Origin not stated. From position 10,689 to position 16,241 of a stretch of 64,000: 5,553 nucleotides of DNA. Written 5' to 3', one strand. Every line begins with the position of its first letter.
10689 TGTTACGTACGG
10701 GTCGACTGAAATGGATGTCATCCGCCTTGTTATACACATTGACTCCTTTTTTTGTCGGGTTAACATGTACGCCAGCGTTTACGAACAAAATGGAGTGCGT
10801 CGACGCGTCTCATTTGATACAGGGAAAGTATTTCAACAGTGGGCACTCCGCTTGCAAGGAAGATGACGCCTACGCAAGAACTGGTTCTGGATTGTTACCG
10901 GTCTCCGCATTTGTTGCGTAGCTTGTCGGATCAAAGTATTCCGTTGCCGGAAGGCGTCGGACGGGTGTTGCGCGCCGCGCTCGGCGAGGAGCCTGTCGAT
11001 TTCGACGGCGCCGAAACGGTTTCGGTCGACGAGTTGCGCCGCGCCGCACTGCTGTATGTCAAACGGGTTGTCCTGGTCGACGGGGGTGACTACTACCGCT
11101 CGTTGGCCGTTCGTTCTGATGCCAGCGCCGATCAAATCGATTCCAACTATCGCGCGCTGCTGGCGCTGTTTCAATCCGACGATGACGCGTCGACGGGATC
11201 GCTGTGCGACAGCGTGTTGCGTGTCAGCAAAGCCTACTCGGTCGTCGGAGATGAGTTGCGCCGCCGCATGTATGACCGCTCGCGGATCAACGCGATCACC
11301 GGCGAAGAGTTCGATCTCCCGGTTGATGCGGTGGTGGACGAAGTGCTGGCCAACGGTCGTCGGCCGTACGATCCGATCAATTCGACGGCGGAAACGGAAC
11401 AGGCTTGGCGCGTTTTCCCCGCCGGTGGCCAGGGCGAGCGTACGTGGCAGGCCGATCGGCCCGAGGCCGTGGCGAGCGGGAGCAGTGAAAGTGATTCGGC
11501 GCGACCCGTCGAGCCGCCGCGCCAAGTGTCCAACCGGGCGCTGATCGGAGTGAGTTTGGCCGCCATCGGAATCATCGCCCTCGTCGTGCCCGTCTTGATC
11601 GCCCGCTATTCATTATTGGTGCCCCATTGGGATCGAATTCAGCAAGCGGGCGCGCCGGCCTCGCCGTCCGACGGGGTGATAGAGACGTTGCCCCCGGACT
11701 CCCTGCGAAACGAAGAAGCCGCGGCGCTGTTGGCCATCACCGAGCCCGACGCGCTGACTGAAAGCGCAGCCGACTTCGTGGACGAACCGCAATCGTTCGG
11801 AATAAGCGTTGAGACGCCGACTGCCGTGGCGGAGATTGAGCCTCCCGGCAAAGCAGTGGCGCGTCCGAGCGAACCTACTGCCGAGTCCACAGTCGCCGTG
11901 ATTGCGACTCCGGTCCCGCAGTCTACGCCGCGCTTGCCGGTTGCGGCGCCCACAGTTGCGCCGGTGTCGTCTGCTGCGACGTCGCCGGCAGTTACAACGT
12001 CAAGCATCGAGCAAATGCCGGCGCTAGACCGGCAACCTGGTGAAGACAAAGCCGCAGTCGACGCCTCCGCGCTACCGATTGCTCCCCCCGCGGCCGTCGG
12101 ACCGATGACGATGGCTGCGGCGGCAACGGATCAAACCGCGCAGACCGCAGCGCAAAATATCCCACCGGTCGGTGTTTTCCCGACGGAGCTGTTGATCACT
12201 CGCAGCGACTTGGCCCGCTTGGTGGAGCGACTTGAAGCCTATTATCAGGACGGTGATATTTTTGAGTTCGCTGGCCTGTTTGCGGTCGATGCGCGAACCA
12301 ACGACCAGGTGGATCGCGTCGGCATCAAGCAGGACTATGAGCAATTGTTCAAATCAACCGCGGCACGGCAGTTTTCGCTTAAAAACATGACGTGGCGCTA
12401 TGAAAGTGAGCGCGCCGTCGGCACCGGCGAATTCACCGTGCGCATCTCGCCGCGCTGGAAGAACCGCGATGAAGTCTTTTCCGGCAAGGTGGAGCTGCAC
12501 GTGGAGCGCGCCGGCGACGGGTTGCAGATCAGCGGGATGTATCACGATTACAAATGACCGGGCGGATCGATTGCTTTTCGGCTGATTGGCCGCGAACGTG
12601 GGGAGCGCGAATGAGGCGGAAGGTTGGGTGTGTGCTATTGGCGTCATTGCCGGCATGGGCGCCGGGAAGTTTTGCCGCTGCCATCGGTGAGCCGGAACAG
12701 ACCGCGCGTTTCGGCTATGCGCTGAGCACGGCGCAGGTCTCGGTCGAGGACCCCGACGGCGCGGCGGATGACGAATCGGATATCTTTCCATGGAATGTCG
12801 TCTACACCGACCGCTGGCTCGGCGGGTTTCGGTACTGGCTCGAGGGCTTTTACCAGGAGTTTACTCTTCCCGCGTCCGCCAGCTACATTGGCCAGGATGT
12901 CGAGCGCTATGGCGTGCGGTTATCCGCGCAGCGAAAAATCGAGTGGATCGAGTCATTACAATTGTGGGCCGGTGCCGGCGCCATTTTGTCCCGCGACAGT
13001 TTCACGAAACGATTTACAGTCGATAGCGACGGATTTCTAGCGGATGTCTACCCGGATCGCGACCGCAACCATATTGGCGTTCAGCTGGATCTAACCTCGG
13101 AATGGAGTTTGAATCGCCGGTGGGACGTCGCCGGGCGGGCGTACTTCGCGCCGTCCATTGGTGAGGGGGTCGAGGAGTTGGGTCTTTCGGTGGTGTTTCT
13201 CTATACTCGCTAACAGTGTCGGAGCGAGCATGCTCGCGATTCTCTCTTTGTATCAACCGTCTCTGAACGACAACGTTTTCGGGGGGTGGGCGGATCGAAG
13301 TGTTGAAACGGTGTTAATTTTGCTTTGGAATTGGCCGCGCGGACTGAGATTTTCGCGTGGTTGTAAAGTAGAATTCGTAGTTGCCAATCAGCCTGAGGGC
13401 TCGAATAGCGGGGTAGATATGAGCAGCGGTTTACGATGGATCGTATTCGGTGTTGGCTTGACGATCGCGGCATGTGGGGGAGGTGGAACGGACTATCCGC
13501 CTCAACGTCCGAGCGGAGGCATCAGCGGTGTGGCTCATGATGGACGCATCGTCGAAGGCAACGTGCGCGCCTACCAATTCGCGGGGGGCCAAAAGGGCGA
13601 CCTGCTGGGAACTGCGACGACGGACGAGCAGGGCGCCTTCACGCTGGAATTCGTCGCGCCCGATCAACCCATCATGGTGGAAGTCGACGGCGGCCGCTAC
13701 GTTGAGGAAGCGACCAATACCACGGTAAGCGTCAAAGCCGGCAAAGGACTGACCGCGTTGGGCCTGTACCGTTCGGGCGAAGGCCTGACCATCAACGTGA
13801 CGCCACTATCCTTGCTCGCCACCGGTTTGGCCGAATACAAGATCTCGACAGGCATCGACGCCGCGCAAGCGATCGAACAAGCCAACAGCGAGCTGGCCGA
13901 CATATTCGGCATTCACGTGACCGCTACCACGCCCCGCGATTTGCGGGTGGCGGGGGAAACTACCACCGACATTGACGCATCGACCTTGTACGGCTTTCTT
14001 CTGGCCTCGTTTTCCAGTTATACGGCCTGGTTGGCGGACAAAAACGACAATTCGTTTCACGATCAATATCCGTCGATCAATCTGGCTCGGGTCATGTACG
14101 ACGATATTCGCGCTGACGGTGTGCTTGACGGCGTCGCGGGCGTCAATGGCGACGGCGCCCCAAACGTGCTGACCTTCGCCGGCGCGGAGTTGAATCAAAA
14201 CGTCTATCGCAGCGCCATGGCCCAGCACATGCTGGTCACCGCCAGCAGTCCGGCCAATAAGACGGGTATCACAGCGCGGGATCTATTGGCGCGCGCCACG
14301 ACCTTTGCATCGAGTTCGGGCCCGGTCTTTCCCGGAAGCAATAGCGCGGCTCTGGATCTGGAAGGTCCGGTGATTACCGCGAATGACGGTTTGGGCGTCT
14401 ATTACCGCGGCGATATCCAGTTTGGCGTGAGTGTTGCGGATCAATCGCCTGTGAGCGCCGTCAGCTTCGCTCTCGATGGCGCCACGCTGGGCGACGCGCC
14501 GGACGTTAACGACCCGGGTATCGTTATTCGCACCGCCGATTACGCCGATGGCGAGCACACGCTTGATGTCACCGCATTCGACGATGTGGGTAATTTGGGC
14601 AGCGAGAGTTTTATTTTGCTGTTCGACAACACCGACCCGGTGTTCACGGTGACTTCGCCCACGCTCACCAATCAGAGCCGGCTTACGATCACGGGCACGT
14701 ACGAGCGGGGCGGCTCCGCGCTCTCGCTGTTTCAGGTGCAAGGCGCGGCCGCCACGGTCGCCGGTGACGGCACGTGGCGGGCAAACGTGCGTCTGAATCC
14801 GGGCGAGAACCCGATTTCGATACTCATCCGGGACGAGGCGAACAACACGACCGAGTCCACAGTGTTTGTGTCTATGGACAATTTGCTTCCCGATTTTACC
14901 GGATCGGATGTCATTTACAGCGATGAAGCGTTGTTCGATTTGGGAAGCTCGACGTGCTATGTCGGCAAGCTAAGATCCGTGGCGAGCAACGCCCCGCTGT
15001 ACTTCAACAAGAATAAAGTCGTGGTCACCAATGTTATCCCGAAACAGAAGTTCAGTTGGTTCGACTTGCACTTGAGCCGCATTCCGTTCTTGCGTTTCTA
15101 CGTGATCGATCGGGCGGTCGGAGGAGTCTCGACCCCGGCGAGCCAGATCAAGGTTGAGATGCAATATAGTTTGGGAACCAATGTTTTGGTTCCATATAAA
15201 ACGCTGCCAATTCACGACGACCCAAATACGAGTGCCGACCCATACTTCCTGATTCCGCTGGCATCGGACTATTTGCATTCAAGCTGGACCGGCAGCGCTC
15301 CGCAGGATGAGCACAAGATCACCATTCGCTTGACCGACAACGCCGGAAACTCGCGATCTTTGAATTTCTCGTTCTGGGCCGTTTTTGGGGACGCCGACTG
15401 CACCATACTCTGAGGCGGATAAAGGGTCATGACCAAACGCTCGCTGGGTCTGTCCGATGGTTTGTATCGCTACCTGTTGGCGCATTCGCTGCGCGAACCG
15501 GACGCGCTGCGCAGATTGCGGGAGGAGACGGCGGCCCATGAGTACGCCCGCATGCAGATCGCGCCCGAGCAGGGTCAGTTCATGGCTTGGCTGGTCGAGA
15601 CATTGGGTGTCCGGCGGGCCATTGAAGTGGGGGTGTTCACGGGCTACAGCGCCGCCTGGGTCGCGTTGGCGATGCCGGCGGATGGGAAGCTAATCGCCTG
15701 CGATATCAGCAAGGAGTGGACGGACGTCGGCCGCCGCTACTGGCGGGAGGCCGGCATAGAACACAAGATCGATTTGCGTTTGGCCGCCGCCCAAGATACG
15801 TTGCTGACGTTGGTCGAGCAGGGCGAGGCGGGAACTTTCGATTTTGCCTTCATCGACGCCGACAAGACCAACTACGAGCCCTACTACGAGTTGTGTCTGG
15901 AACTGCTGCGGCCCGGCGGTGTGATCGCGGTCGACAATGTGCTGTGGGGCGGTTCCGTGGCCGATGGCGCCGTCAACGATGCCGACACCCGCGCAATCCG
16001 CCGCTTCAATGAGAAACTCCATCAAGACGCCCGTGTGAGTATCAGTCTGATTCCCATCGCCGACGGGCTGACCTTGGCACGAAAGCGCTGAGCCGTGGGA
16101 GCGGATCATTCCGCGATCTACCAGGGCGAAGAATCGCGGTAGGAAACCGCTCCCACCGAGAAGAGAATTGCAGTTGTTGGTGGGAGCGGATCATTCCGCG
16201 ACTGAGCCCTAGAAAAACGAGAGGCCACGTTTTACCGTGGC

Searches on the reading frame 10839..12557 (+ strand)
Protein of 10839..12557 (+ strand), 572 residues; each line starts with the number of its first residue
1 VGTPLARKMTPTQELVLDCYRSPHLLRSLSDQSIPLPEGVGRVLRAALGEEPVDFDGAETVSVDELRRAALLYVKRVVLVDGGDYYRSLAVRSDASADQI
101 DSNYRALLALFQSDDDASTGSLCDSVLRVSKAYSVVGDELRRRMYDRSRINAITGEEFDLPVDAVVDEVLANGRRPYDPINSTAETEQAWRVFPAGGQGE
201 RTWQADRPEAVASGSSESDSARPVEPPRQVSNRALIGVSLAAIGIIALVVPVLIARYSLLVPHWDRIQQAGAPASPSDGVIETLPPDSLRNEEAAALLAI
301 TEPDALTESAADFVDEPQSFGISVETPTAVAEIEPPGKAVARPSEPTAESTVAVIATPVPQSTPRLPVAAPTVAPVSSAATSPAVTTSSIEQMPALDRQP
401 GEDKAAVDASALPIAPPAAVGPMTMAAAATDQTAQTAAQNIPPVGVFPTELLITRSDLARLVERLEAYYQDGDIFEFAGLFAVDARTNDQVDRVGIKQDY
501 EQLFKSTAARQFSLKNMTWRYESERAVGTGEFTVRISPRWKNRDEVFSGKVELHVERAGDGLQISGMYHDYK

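Call 62: search_protein_families(library=pfam, proteins=[window:10839-12557:+], max_evalue=0.00001)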
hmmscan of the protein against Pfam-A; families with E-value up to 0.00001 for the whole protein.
window:10839-12557:+ (572 aa): 1 family
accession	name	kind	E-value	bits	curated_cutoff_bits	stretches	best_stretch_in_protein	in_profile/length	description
PF00226.36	DnaJ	-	1.1e-06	29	27.8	1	84-146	1-63/63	DnaJ domain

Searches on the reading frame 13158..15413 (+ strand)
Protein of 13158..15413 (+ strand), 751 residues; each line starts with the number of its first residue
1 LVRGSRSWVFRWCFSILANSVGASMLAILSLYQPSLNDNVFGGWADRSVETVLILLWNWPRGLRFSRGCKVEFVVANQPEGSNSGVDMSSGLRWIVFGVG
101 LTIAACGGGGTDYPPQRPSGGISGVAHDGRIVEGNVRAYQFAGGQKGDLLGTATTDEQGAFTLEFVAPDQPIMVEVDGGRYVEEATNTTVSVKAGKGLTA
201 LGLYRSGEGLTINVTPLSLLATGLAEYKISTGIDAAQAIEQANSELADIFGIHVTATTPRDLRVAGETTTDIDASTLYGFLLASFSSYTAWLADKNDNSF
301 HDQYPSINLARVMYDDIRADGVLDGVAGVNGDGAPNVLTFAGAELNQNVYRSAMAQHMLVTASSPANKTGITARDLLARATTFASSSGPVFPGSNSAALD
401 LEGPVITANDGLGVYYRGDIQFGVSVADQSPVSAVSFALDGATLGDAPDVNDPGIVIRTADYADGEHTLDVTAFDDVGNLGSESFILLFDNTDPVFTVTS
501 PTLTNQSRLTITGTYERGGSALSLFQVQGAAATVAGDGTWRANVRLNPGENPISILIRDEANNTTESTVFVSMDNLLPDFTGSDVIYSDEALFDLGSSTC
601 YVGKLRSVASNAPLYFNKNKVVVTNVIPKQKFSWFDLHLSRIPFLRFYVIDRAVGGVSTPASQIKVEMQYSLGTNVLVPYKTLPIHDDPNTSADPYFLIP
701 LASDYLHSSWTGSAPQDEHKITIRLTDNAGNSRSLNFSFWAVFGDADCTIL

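Call 6: search_protein_families(library=pfam, proteins=[window:13158-15413:+])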
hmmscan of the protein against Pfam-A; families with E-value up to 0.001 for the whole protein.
window:13158-15413:+ (751 aa): 3 families
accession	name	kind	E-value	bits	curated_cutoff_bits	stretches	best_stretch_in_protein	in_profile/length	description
PF09136.16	Glucodextran_B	-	5e-11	42.8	27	1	494-574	1-82/83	Glucodextranase, domain B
PF19077.6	Big_13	-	4.6e-10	40.3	27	0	502-574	22-101/102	Bacterial Ig-like domain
PF17936.7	Big_6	-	9.2e-05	23.1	27.6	0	144-168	31-55/83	Bacterial Ig domain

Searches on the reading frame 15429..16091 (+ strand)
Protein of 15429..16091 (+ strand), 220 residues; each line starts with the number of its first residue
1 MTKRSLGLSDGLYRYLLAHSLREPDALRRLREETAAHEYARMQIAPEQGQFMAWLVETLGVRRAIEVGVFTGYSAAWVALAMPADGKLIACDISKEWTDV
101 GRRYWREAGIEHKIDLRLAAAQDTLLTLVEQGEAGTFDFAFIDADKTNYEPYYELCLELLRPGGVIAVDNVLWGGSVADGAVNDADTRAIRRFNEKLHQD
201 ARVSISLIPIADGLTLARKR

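Call 6: search_protein_families(library=pfam, proteins=[window:15429-16091:+])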
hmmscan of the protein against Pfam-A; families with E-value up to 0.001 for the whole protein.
window:15429-16091:+ (220 aa): 3 families
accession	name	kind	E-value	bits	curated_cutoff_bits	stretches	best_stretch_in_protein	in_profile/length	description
PF01596.23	Methyltransf_3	-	7.9e-70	234.8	22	1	19-219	3-203/204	O-methyltransferase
PF13578.12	Methyltransf_24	-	3.6e-16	60.4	26.3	1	65-171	1-105/105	Methyltransferase domain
PF13649.12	Methyltransf_25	-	4.1e-05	24.6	27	1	65-164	2-97/97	Methyltransferase domain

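Call 74: search_protein_families(library=ncbifam, proteins=[window:15429-16091:+], max_evalue=0.00001)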
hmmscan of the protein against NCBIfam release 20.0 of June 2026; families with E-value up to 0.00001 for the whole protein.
window:15429-16091:+ (220 aa): 0 families
